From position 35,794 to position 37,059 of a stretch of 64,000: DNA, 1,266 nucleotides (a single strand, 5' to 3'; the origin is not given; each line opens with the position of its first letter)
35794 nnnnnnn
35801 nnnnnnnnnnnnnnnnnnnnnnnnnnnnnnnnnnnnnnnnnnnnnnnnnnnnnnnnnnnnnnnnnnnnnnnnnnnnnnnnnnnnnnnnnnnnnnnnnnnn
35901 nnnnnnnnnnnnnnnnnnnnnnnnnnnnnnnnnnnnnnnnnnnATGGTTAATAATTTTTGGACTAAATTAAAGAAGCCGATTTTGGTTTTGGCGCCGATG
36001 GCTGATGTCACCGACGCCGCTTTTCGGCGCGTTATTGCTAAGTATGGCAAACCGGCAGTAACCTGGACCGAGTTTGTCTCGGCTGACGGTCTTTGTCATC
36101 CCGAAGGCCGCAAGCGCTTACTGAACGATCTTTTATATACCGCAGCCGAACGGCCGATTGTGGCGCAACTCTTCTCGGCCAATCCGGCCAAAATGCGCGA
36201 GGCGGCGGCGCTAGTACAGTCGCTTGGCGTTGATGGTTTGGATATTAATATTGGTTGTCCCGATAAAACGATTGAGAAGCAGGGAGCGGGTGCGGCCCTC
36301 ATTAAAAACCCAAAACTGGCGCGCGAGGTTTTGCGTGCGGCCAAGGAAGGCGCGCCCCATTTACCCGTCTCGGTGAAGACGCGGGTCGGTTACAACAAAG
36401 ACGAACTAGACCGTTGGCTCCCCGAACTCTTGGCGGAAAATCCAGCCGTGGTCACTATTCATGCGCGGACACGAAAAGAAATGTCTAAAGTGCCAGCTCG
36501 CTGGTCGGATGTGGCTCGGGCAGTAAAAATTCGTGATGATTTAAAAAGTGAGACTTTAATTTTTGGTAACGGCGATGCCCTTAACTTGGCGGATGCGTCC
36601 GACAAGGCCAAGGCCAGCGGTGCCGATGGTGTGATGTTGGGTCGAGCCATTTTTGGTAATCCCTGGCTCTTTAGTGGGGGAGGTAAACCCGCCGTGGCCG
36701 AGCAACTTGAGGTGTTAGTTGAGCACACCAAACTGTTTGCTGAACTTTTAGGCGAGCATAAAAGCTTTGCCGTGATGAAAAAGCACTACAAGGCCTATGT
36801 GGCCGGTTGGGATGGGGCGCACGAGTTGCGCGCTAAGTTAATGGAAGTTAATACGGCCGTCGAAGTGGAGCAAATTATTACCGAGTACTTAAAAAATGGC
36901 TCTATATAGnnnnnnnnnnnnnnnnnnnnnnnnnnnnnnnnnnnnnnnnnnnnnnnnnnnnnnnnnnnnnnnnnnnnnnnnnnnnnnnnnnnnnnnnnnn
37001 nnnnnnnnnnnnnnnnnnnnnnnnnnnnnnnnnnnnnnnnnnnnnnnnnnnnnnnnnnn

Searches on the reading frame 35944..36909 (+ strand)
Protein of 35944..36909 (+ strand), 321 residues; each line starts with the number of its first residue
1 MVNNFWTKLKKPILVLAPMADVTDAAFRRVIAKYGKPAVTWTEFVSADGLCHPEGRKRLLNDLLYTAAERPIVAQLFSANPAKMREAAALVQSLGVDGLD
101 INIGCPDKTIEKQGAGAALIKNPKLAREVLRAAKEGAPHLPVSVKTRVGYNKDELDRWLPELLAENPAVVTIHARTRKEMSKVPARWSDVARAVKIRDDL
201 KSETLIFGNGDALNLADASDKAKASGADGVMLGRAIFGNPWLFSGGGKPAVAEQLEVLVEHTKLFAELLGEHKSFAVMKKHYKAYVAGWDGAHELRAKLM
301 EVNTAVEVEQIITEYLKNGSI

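Call 8: search_protein_families(library=pfam, proteins=[window:35944-36909:+])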
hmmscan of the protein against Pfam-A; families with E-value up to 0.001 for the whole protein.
window:35944-36909:+ (321 aa): 1 family
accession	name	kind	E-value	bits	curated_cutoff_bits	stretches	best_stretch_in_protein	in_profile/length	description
PF01207.24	Dus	-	2.2e-61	208.1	20.4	1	16-313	2-303/311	Dihydrouridine synthase (Dus)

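Call 32: find_homologous_proteins(query=window:35944-36906:+, max_evalue=1e-60)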
Query window:35944-36906:+ (321 aa): 7997 proteins with E <= 1e-60 among 8000 candidates; the best 120 are listed.
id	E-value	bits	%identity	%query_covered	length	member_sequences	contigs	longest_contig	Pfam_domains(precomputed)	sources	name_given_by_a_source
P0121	1.7e-209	712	100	100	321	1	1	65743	PF01207.24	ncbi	-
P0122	2.2e-157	541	76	100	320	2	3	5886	PF01207.24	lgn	-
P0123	3.5e-150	518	76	95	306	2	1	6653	PF01207.24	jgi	-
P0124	5.2e-148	511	73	98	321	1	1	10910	PF01207.24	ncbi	-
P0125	6.8e-147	507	71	98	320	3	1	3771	PF01207.24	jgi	jgi:nifR3 family TIM-barrel protein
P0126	2.0e-146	505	72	97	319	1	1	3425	PF01207.24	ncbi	-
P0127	3.6e-146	505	72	98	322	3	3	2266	PF01207.24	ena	-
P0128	4.5e-146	504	72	98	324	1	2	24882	PF01207.24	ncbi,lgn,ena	ncbi:MAG: tRNA-dihydrouridine synthase [Patescibacteria group bacterium]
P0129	1.3e-145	503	71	98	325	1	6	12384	PF01207.24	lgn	-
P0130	3.6e-145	501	70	99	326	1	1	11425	PF01207.24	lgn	-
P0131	8.9e-145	500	71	98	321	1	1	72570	PF01207.24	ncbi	-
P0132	1.1e-144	500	70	100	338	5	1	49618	PF01207.24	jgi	-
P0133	1.2e-144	500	71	98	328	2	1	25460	PF01207.24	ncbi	-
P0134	1.5e-144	499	70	99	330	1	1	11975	PF01207.24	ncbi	-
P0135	4.3e-144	498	71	98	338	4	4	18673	PF01207.24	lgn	-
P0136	7.9e-144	497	71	97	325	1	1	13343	PF01207.24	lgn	-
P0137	1.3e-143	496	71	98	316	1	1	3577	PF01207.24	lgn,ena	-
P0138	2.0e-143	496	71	98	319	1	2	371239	PF01207.24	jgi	jgi:nifR3 family TIM-barrel protein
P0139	2.0e-143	495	73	97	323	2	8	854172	PF01207.24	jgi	jgi:nifR3 family TIM-barrel protein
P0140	2.4e-143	495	72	98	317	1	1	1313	PF01207.24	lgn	-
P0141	3.1e-143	495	71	99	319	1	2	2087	PF01207.24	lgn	-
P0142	3.6e-143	495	70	99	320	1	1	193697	PF01207.24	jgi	jgi:nifR3 family TIM-barrel protein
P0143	6.8e-143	494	71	98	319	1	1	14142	PF01207.24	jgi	jgi:nifR3 family TIM-barrel protein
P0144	8.3e-143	493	69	100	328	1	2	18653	PF01207.24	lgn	-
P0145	1.5e-142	493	69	99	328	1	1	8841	PF01207.24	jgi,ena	-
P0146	1.5e-142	493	70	99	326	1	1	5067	PF01207.24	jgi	jgi:nifR3 family TIM-barrel protein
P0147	3.2e-142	492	70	99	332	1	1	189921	PF01207.24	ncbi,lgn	ncbi:MAG: tRNA-dihydrouridine synthase [Patescibacteria group bacterium]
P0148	4.3e-142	491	68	98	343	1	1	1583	PF01207.24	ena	-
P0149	6.5e-142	491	69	98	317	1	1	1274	PF01207.24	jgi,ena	-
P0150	6.6e-142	491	72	98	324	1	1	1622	PF01207.24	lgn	-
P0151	1.1e-141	490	74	95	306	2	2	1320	PF01207.24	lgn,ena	-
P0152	1.1e-141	490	70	99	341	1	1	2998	PF01207.24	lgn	-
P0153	2.0e-141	489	70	98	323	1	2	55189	PF01207.24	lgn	-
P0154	2.1e-141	489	68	99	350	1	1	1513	PF01207.24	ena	-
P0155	2.6e-141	489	70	98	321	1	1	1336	PF01180.28,PF01207.24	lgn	-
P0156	3.0e-141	488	69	99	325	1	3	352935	PF01207.24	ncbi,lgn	-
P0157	3.1e-141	488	70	98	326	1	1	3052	PF01207.24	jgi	jgi:nifR3 family TIM-barrel protein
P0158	3.5e-141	488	69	99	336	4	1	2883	PF01207.24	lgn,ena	-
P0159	4.8e-141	488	69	98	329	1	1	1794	PF01207.24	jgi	jgi:nifR3 family TIM-barrel protein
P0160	5.1e-141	488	71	98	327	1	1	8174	PF01207.24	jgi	-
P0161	5.5e-141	487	69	99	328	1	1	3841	PF01207.24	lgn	-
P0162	6.8e-141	487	70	99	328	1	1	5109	PF01207.24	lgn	-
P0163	7.6e-141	487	69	99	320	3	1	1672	PF01207.24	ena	-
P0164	9.9e-141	487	71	98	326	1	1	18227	PF01207.24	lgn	-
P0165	1.2e-140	486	69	97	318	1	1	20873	PF01207.24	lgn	-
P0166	1.3e-140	486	73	95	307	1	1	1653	PF01207.24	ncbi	-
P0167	1.4e-140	486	70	98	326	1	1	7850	PF01207.24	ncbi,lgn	-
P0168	1.5e-140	486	69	99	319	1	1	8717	PF01207.24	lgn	-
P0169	2.3e-140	485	71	98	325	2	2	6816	PF01207.24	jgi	-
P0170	3.8e-140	485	71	98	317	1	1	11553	PF01207.24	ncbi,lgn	-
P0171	5.3e-140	484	70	97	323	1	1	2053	PF01207.24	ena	-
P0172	6.1e-140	484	69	98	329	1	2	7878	PF01207.24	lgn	-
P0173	7.0e-140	484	68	98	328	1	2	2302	PF01207.24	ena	-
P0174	7.2e-140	484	70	99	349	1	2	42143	PF01207.24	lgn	-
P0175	7.4e-140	484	68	99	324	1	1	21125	PF01207.24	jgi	-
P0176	9.2e-140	483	69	99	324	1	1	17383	PF01207.24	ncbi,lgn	-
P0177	1.1e-139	483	71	98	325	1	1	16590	PF01207.24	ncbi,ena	-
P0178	1.2e-139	483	68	100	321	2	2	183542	PF01207.24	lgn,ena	-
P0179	1.2e-139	483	68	99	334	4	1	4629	PF01207.24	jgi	-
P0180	1.3e-139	483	70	100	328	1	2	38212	PF01207.24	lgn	-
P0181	1.5e-139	483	68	99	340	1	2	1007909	PF01207.24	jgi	jgi:nifR3 family TIM-barrel protein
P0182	1.7e-139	483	69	98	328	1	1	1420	PF01207.24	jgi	jgi:nifR3 family TIM-barrel protein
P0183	2.0e-139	482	69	98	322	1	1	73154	PF01207.24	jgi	jgi:nifR3 family TIM-barrel protein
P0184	2.0e-139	482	70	99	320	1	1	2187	PF01207.24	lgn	-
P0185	2.2e-139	482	68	99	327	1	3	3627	PF01207.24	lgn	-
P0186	2.3e-139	482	70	98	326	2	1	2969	PF01207.24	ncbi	-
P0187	3.3e-139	482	70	99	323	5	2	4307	PF01207.24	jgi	jgi:nifR3 family TIM-barrel protein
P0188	3.4e-139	482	70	98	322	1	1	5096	PF01207.24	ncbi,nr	ncbi:tRNA-dihydrouridine synthase [Candidatus Parcubacteria bacterium]|nr:tRNA-dihydrouridine syntha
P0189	3.8e-139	481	71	99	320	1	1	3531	PF01207.24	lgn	-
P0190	4.7e-139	481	65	100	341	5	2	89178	PF01207.24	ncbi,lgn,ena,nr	ncbi:tRNA-dihydrouridine synthase [Candidatus Parcubacteria bacterium]|nr:tRNA-dihydrouridine syntha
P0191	5.2e-139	481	68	98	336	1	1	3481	PF01207.24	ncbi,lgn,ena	-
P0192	5.5e-139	481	71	98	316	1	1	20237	PF01207.24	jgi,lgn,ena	-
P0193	6.1e-139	481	68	98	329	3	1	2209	PF01207.24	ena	-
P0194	6.2e-139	481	69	100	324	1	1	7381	PF01207.24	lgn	-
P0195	1.0e-138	480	69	98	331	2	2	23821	PF01207.24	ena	-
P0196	1.0e-138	480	68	98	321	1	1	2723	PF01207.24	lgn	-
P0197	1.1e-138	480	68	99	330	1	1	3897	PF01207.24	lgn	-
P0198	1.1e-138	480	68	98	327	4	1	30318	PF01207.24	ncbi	-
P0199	1.1e-138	480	73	93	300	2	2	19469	PF01207.24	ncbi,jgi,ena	-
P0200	1.2e-138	480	68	99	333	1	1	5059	PF01207.24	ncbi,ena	-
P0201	1.3e-138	480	68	99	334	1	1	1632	PF01207.24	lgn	-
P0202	1.4e-138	480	70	98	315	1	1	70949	PF01207.24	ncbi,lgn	-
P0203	1.4e-138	480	68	99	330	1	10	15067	PF01207.24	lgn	-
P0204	1.5e-138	479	70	98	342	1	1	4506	PF01207.24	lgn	-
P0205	1.6e-138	479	69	98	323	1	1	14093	PF01207.24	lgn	-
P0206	1.6e-138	479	68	98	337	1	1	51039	PF01207.24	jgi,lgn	jgi:nifR3 family TIM-barrel protein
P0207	1.7e-138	479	69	97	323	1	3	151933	PF01207.24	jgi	jgi:nifR3 family TIM-barrel protein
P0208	1.8e-138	479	68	98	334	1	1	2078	PF01207.24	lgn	-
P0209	1.8e-138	479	67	99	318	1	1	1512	PF01207.24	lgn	-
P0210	2.0e-138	479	69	99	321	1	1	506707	PF01207.24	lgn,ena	-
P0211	2.5e-138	479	70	98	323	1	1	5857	PF01207.24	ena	-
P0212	2.7e-138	479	70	97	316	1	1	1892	PF01207.24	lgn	-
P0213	3.1e-138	478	69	100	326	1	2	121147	PF01207.24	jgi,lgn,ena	-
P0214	3.1e-138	478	68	98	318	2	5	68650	PF01207.24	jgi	jgi:nifR3 family TIM-barrel protein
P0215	3.2e-138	478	69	98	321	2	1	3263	PF01207.24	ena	-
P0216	3.2e-138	478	70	98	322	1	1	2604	PF01207.24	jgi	jgi:nifR3 family TIM-barrel protein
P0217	3.3e-138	478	68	99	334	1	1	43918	PF01207.24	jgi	jgi:nifR3 family TIM-barrel protein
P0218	3.4e-138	478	71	98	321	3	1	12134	PF01207.24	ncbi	-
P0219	3.7e-138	478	68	99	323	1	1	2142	PF01207.24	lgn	-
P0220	4.1e-138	478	68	99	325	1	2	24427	PF01207.24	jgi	jgi:nifR3 family TIM-barrel protein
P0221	4.4e-138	478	70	98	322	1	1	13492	PF01207.24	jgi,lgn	jgi:nifR3 family TIM-barrel protein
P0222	4.5e-138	478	67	100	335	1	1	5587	PF01207.24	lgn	-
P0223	4.6e-138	478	68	98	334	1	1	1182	PF01207.24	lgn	-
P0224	5.0e-138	478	69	98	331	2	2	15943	PF01207.24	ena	-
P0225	5.3e-138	478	66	99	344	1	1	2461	PF01207.24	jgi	jgi:nifR3 family TIM-barrel protein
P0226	5.6e-138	478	70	98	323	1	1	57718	PF01207.24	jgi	jgi:nifR3 family TIM-barrel protein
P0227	7.0e-138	477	69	99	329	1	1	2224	PF01207.24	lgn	-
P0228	7.2e-138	477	68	100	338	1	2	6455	PF01207.24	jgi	jgi:nifR3 family TIM-barrel protein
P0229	7.3e-138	477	69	99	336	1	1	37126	PF01207.24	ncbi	-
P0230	7.6e-138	477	66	99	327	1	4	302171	PF01207.24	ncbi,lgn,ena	-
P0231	8.1e-138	477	67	99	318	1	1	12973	PF01207.24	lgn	-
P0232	8.9e-138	477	68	99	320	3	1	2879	PF01207.24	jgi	jgi:nifR3 family TIM-barrel protein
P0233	9.1e-138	477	69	100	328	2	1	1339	PF01207.24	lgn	-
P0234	1.0e-137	477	70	98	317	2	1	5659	PF01207.24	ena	-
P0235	1.0e-137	477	68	100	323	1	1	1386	PF01207.24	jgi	jgi:nifR3 family TIM-barrel protein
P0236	1.1e-137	477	69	100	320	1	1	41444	PF01207.24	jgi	jgi:nifR3 family TIM-barrel protein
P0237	1.2e-137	477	69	97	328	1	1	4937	PF01207.24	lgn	-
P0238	1.3e-137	476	69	99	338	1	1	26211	PF01207.24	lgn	-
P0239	1.3e-137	476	70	98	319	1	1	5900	PF01207.24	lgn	-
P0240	1.3e-137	476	65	98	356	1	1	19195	PF01207.24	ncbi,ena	-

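Call 33: find_encoding_contigs(protein=P0122, flank=2500, max_places=3)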
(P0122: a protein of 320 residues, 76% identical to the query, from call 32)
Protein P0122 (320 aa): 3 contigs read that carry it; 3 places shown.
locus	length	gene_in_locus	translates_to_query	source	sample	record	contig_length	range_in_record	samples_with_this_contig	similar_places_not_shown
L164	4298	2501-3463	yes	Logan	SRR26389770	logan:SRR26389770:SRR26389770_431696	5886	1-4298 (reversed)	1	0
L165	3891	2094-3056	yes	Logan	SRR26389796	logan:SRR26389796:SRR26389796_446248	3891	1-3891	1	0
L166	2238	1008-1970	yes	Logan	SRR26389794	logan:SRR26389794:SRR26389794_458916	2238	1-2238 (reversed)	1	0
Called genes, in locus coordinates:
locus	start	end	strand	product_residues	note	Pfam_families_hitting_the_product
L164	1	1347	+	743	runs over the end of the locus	PF03734:YkuD, PF00768:Peptidase_S11, PF13354:Beta-lactamase2, PF09587:PGA_cap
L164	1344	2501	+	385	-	PF01520:Amidase_3, PF01471:PG_binding_1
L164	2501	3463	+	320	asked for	PF01207:Dus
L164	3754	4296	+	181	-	?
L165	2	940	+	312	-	?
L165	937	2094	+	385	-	PF01520:Amidase_3, PF01471:PG_binding_1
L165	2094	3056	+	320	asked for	PF01207:Dus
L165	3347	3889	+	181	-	?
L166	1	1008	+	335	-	?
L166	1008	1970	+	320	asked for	PF01207:Dus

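Call 34: find_encoding_contigs(protein=P0123, flank=2500, max_places=3)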
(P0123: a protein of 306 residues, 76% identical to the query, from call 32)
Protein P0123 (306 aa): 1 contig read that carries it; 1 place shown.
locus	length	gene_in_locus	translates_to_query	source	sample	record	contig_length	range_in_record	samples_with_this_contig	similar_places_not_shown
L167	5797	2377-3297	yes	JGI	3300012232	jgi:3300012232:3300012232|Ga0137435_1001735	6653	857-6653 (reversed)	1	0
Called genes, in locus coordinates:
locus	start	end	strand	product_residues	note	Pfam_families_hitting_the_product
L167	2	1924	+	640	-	?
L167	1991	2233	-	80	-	-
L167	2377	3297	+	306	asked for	PF01207:Dus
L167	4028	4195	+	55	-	-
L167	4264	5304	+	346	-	PF05496:RuvB_N, PF00004:AAA, PF07728:AAA_5 (faint), PF13173:AAA_14 (weak), PF13401:AAA_22 (faint), PF13177:DNA_pol3_delta2, PF12169:DNA_pol3_gamma3 (weak)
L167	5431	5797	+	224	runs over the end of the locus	-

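Call 35: find_encoding_contigs(protein=P0124, flank=2500, max_places=3)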
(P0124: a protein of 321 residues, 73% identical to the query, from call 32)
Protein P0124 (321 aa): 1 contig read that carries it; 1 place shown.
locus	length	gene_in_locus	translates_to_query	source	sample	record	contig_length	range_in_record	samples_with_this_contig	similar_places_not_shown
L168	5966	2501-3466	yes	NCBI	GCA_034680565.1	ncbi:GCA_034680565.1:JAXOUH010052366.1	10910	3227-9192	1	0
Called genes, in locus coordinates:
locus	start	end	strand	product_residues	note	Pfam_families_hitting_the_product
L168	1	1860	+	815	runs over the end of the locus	PF17871:AAA_lid_9 (weak), PF00158:Sigma54_activat (weak), PF07724:AAA_2, PF00004:AAA, PF07728:AAA_5, PF10431:ClpB_D2-small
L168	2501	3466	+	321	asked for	PF01207:Dus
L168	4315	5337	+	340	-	PF05496:RuvB_N, PF06068:TIP49 (faint), PF13177:DNA_pol3_delta2 (weak), PF00004:AAA, PF13401:AAA_22 (faint), PF13177:DNA_pol3_delta2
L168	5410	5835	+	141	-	-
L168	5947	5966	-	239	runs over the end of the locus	PF18914:DUF5666 (weak)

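Call 62: find_encoding_contigs(protein=P0139, flank=2500, max_places=2)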
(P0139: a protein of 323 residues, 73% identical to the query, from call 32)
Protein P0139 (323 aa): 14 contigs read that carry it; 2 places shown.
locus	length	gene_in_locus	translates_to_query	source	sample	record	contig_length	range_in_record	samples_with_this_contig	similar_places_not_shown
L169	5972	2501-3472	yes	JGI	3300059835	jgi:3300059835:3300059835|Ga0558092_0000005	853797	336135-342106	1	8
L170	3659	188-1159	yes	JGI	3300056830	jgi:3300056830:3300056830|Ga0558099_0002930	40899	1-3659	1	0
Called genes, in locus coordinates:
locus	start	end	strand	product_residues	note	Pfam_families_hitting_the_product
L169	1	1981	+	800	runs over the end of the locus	PF00004:AAA, PF07724:AAA_2, PF07728:AAA_5 (weak), PF10431:ClpB_D2-small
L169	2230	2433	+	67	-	-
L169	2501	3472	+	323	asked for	PF01207:Dus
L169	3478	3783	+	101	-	-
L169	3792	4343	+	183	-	PF07963:N_methyl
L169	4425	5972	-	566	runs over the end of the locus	-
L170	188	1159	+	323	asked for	PF01207:Dus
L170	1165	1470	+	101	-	-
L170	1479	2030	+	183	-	PF07963:N_methyl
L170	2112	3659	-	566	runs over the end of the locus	-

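Call 63: find_encoding_contigs(protein=P0128, flank=2500, max_places=2)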
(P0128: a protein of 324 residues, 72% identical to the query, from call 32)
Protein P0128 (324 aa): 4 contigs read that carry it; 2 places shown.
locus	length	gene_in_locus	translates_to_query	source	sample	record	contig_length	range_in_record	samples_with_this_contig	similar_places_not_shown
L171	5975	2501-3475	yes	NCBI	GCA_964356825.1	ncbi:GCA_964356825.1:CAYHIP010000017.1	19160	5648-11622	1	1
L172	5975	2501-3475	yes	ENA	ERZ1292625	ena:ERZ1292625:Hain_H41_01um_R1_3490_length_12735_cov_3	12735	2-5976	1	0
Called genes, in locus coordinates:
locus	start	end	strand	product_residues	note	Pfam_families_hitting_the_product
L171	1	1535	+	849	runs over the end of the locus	PF00158:Sigma54_activat (weak), PF00004:AAA (weak), PF07724:AAA_2, PF07728:AAA_5, PF10431:ClpB_D2-small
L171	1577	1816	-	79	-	-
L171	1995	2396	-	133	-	-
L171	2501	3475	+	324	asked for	PF01207:Dus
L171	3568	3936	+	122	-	-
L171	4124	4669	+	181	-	-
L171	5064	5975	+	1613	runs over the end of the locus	PF16403:Bact_surface_Ig-like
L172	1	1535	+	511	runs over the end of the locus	?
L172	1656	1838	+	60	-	-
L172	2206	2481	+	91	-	-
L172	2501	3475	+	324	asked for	PF01207:Dus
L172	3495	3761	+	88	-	-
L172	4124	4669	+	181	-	-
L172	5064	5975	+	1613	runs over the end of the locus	PF16403:Bact_surface_Ig-like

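Call 64: find_encoding_contigs(protein=P0126, flank=2500, max_places=2)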
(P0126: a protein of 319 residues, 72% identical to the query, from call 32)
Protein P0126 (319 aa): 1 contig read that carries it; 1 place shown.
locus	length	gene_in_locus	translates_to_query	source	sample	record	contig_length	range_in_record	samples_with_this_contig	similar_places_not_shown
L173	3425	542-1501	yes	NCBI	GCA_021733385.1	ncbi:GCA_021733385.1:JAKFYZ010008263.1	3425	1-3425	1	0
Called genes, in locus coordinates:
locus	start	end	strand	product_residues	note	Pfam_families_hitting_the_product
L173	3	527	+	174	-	?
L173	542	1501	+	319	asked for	PF01207:Dus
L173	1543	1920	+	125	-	-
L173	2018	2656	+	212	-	-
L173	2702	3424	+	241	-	?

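Call 65: find_encoding_contigs(protein=P0131, flank=2500, max_places=2)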
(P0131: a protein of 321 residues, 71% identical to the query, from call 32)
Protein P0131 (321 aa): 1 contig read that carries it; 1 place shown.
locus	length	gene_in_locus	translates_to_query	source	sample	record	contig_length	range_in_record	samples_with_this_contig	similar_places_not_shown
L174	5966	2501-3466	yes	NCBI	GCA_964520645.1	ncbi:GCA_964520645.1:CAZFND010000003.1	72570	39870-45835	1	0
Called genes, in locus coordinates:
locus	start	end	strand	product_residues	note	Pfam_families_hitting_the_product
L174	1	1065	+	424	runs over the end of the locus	PF02403:Seryl_tRNA_N, PF00587:tRNA-synt_2b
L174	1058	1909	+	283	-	PF08478:POTRA_1 (faint)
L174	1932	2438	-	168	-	-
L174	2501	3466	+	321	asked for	PF01207:Dus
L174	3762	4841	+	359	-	PF05496:RuvB_N, PF06068:TIP49 (faint), PF13177:DNA_pol3_delta2 (weak), PF00004:AAA, PF13177:DNA_pol3_delta2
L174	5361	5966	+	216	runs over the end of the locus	PF00300:His_Phos_1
